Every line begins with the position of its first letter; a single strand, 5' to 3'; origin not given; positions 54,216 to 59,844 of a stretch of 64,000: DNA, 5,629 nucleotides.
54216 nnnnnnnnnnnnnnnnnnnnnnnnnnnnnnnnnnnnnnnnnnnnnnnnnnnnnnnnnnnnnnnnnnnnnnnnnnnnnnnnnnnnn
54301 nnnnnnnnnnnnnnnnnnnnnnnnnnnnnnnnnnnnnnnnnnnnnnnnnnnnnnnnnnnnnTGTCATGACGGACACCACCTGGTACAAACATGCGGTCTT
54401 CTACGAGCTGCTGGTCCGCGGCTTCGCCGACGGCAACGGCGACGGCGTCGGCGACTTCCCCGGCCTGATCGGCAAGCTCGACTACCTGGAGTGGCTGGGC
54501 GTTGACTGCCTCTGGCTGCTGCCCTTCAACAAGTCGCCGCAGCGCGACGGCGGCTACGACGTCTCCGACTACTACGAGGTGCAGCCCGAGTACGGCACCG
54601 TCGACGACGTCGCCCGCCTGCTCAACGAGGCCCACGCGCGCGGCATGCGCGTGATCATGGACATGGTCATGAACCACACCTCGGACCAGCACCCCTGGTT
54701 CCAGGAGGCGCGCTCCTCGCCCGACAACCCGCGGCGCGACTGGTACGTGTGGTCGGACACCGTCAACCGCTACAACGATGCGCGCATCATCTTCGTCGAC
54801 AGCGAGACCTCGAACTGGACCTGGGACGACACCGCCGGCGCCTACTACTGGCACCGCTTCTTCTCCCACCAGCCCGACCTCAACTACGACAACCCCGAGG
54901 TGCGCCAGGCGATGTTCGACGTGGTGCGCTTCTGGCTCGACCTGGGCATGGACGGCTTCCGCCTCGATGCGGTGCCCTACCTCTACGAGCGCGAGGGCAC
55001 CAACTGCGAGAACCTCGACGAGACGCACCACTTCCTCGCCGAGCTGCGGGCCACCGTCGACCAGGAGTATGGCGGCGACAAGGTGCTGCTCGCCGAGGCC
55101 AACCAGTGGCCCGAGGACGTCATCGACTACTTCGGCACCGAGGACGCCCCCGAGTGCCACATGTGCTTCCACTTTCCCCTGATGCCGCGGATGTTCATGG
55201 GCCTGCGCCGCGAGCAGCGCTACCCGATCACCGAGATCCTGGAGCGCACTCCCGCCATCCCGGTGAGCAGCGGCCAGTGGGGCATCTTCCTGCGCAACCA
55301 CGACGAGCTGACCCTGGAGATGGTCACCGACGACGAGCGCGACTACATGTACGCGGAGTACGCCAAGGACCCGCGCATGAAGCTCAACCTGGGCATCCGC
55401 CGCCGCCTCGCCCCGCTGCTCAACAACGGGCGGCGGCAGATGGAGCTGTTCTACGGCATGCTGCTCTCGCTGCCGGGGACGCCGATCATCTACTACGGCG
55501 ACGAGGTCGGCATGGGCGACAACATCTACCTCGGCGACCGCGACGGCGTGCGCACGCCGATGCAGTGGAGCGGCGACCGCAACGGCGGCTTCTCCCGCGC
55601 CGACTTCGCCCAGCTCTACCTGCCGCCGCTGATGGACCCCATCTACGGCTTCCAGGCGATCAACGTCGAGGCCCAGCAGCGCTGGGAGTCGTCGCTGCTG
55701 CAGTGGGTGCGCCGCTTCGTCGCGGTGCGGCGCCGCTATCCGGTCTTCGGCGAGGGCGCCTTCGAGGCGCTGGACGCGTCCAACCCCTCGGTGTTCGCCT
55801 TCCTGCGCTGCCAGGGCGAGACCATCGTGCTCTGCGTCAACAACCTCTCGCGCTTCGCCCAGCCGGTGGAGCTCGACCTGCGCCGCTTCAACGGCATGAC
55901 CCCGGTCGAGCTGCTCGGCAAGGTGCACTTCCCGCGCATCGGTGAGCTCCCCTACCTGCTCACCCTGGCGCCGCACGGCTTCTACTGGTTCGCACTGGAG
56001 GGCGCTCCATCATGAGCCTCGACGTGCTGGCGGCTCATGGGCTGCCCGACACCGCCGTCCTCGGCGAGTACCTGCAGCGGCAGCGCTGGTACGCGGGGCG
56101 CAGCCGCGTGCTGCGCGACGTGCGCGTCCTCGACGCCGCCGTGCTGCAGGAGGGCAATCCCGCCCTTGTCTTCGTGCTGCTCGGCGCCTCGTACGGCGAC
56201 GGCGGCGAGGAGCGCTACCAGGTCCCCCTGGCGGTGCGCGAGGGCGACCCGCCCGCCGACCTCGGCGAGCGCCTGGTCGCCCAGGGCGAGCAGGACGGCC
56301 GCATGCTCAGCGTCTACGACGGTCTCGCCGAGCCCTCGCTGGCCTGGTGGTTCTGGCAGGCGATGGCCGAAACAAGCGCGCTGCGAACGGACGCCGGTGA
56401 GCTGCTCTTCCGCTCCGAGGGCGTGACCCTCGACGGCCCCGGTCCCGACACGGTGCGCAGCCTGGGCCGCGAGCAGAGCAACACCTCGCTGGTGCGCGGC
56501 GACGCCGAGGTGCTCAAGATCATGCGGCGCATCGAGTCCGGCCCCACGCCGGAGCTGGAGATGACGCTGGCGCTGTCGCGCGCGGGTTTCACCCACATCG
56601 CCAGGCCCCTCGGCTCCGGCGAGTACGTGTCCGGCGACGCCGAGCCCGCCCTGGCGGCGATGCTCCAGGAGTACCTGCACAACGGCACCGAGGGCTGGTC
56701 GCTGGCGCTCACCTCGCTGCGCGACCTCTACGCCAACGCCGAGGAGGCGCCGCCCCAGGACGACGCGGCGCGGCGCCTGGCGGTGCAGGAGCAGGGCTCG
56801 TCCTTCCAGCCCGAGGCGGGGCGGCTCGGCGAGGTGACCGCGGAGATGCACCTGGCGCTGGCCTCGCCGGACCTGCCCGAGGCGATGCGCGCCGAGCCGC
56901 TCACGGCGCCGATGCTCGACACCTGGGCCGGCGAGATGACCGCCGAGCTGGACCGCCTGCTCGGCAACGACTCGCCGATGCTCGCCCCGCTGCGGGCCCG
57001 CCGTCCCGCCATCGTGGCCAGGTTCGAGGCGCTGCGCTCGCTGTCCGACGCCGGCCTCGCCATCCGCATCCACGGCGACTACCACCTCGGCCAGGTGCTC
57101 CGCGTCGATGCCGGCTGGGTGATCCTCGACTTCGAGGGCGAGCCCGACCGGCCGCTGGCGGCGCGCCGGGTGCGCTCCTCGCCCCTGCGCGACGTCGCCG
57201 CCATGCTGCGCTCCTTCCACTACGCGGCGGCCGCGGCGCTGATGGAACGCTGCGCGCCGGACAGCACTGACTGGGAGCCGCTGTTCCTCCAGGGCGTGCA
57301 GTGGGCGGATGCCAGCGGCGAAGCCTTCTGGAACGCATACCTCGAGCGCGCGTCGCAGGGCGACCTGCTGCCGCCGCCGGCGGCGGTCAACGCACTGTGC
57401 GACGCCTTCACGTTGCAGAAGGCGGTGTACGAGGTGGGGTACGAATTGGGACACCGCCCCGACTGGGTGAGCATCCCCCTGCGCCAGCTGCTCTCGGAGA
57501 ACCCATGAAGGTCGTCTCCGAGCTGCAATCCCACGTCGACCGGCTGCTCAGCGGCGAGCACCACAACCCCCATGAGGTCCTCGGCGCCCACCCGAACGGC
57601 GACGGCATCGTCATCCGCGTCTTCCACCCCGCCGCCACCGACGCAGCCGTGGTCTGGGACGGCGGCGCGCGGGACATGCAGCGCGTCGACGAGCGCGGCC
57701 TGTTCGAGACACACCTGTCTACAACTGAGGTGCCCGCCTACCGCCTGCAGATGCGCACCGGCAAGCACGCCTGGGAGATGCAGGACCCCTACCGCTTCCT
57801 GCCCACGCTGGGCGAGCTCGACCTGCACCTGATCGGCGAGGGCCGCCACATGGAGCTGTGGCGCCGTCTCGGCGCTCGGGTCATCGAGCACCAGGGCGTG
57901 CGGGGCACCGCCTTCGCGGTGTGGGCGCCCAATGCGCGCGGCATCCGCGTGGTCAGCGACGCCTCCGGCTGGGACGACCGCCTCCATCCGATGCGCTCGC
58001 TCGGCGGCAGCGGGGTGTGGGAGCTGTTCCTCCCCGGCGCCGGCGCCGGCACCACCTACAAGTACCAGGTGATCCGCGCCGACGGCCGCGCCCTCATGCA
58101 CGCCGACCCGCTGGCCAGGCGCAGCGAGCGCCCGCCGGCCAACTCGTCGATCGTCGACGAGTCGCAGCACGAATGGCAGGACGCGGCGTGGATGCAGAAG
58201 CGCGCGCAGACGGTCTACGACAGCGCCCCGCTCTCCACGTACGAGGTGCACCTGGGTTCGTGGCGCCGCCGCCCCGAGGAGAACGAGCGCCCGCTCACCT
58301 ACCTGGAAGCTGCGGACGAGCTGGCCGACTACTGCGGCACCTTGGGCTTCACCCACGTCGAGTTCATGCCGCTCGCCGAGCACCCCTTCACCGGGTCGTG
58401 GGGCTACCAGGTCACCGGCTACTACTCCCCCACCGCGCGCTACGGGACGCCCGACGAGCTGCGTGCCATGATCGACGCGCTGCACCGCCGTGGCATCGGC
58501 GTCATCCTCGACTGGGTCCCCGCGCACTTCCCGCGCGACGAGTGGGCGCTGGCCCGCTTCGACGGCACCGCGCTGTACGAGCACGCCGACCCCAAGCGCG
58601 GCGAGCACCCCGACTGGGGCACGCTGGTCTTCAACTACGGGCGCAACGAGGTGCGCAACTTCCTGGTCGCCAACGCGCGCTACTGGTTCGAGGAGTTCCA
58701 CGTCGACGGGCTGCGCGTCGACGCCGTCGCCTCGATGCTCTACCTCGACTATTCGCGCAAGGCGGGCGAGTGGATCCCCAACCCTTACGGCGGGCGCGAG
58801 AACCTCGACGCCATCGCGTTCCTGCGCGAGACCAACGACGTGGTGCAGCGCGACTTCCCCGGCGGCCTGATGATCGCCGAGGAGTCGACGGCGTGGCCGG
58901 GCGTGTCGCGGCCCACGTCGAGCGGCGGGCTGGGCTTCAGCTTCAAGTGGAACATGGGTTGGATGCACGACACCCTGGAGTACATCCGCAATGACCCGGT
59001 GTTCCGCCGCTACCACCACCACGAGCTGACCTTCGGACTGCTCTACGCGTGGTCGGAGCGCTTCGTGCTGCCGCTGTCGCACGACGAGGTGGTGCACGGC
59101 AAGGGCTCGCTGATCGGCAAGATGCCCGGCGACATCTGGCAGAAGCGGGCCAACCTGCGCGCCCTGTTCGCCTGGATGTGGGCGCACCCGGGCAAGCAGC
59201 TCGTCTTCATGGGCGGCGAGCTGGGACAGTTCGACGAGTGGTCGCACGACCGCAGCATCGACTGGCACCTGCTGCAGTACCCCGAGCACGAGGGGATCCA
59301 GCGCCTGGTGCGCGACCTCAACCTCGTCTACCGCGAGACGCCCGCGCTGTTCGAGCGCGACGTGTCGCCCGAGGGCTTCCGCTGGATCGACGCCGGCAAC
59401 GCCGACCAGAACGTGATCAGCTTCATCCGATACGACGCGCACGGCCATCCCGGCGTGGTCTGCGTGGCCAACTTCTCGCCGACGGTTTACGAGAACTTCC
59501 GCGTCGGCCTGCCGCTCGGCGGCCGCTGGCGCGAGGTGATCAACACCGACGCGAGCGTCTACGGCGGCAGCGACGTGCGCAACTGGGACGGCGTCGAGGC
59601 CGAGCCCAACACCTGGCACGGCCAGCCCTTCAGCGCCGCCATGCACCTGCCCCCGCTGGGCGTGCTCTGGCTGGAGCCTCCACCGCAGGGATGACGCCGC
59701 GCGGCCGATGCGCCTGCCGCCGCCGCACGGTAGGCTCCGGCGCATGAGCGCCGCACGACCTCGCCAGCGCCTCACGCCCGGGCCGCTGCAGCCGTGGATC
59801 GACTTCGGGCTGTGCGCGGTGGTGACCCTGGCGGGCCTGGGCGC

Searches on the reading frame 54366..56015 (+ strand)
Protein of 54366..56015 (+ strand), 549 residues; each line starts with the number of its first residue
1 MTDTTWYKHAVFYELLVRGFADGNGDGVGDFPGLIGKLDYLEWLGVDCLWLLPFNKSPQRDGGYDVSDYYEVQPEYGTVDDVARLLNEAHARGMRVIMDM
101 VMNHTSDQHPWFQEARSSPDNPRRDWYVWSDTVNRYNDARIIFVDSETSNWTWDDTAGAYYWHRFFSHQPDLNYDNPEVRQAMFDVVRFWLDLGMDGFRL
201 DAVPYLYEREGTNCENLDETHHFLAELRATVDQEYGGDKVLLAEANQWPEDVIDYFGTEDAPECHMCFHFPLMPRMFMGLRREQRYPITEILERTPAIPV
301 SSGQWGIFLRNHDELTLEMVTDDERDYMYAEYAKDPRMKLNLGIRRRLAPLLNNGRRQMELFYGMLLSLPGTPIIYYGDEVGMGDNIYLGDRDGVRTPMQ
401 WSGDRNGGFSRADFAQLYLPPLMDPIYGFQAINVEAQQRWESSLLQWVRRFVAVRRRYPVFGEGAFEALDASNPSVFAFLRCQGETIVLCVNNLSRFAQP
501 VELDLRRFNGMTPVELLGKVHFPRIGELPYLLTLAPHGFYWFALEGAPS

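Call 58: search_protein_families(library=ncbifam, proteins=[window:54366-56015:+], max_evalue=0.00001)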
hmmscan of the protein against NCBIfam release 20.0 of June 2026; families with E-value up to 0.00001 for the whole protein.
window:54366-56015:+ (549 aa): 32 families (the best 25 are shown)
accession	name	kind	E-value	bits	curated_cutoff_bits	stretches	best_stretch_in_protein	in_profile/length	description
TIGR02456.1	treS_nterm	equivalog_domain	4.6e-280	929.7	678.35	1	6-544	2-538/539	maltose alpha-D-glucosyltransferase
NF051899.1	BetGalacBglAAgro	equivalog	5.8e-90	302.2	900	2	6-208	2-204/537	beta-galactosidase BglA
TIGR02403.1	trehalose_treC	equivalog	1.2e-87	294.9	799.05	2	7-212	2-203/544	alpha,alpha-phosphotrehalase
NF008183.0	PRK10933.1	subfamily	6.6e-77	259.4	535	2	3-207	4-206/551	alpha,alpha-phosphotrehalase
NF008051.0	PRK10785.1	equivalog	8.2e-44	149.8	568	1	29-272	176-399/607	maltodextrin glucosidase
NF041321.1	Alpha-amyl_MalA_Halo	equivalog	2.9e-40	138.3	875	1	5-204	255-431/666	alpha-amylase MalA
NF041090.1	Cyc-maltodext_AglB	equivalog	8.8e-39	133.6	540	1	29-202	62-207/470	cyclomaltodextrinase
TIGR02402.1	trehalose_TreZ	equivalog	7.6e-29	100.4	538.8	1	7-105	92-186/545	malto-oligosyltrehalose trehalohydrolase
NF011083.0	PRK14510.1-2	equivalog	3.6e-19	67.8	1322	1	29-203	220-383/1186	bifunctional glycogen debranching protein GlgX/4-alpha-glucanotransferase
TIGR02401.1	trehalose_TreY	equivalog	3.5e-15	55.3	498.65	1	37-108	21-93/838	malto-oligosyltrehalose synthase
NF007060.0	PRK09505.2-5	equivalog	4.4e-15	54.7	790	1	29-105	232-322/690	alpha-amylase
TIGR02100.1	glgX_debranch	equivalog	1.7e-12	46.2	640.9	0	6-108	152-273/688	glycogen debranching protein GlgX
NF006970.0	PRK09441.1-3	equivalog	5.2e-12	45.2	516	1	37-203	63-231/466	alpha-amylase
NF011084.0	PRK14511.1-1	equivalog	8.8e-12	44.5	1021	1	31-110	16-96/728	malto-oligosyltrehalose synthase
NF006969.0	PRK09441.1-2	equivalog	1.1e-11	44.3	382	1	40-109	30-111/483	alpha-amylase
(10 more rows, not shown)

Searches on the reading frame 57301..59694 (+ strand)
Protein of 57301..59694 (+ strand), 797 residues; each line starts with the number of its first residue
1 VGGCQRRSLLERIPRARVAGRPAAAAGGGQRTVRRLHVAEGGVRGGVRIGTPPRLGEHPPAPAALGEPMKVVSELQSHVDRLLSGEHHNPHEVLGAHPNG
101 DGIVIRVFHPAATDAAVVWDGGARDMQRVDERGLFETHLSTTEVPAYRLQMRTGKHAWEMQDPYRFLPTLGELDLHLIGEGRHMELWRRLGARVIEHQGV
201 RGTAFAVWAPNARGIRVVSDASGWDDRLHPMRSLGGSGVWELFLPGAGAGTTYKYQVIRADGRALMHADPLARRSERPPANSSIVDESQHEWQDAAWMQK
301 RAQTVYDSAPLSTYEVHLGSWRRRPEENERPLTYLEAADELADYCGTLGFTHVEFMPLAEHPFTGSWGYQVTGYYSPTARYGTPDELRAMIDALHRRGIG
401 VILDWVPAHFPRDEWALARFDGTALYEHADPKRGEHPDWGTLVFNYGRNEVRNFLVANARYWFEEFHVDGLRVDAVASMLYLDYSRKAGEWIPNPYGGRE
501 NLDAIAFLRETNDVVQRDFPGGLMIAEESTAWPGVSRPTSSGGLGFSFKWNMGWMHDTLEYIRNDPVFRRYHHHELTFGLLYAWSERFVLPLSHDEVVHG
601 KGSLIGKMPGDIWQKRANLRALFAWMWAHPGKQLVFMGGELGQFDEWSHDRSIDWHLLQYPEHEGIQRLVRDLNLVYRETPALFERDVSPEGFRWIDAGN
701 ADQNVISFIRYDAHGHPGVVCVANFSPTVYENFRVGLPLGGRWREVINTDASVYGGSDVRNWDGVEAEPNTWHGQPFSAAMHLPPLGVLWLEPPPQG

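Call 58: search_protein_families(library=ncbifam, proteins=[window:57301-59694:+], max_evalue=0.00001)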
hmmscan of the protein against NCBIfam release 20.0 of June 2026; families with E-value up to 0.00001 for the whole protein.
window:57301-59694:+ (797 aa): 19 families
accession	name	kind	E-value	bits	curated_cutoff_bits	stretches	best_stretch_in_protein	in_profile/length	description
NF003811.1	PRK05402.1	equivalog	1.6e-301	1001.4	741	1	174-792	2-618/619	1,4-alpha-glucan branching protein GlgB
NF011293.0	PRK14705.1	equivalog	3.1e-289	962.5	2376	1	77-793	506-1222/1224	1,4-alpha-glucan branching enzyme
TIGR01515.1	branching_enzym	equivalog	7.6e-283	939.6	463.95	1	174-791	1-606/607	1,4-alpha-glucan branching enzyme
NF008967.0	PRK12313.1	equivalog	7.5e-274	909.9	577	1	172-793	9-627/633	1,4-alpha-glucan branching protein GlgB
NF009221.0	PRK12568.1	equivalog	2.4e-262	872.4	1270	1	77-792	28-742/745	1,4-alpha-glucan branching enzyme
NF011294.0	PRK14706.1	equivalog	7.6e-213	708.3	1284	1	190-793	30-624/642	1,4-alpha-glucan branching enzyme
TIGR02402.1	trehalose_TreZ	equivalog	3.2e-45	154.5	538.8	1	204-479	2-250/545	malto-oligosyltrehalose trehalohydrolase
TIGR02100.1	glgX_debranch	equivalog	1.4e-20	72.9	640.9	1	281-477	131-344/688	glycogen debranching protein GlgX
TIGR02104.1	pulA_typeI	equivalog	3.2e-20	71.7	504.5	1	202-475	20-320/605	type I pullulanase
TIGR02456.1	treS_nterm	equivalog_domain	1.4e-12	46.9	678.35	0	444-533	168-244/539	maltose alpha-D-glucosyltransferase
NF041321.1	Alpha-amyl_MalA_Halo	equivalog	7.9e-12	44.3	875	1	311-475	260-426/666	alpha-amylase MalA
NF002983.0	PRK03705.1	equivalog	9.2e-12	43.8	901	1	280-479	126-341/658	glycogen debranching protein GlgX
TIGR02401.1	trehalose_TreY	equivalog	1.2e-07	30.4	498.65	1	335-410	15-90/838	malto-oligosyltrehalose synthase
TIGR02102.1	pullulan_Gpos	equivalog_domain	4.8e-07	27.9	1042.25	0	278-476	421-644/1113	pullulanase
TIGR02103.1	pullul_strch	subfamily_domain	1.3e-06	26.8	697.6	0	201-318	135-260/900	pullulanase-type alpha-1,6-glucosidase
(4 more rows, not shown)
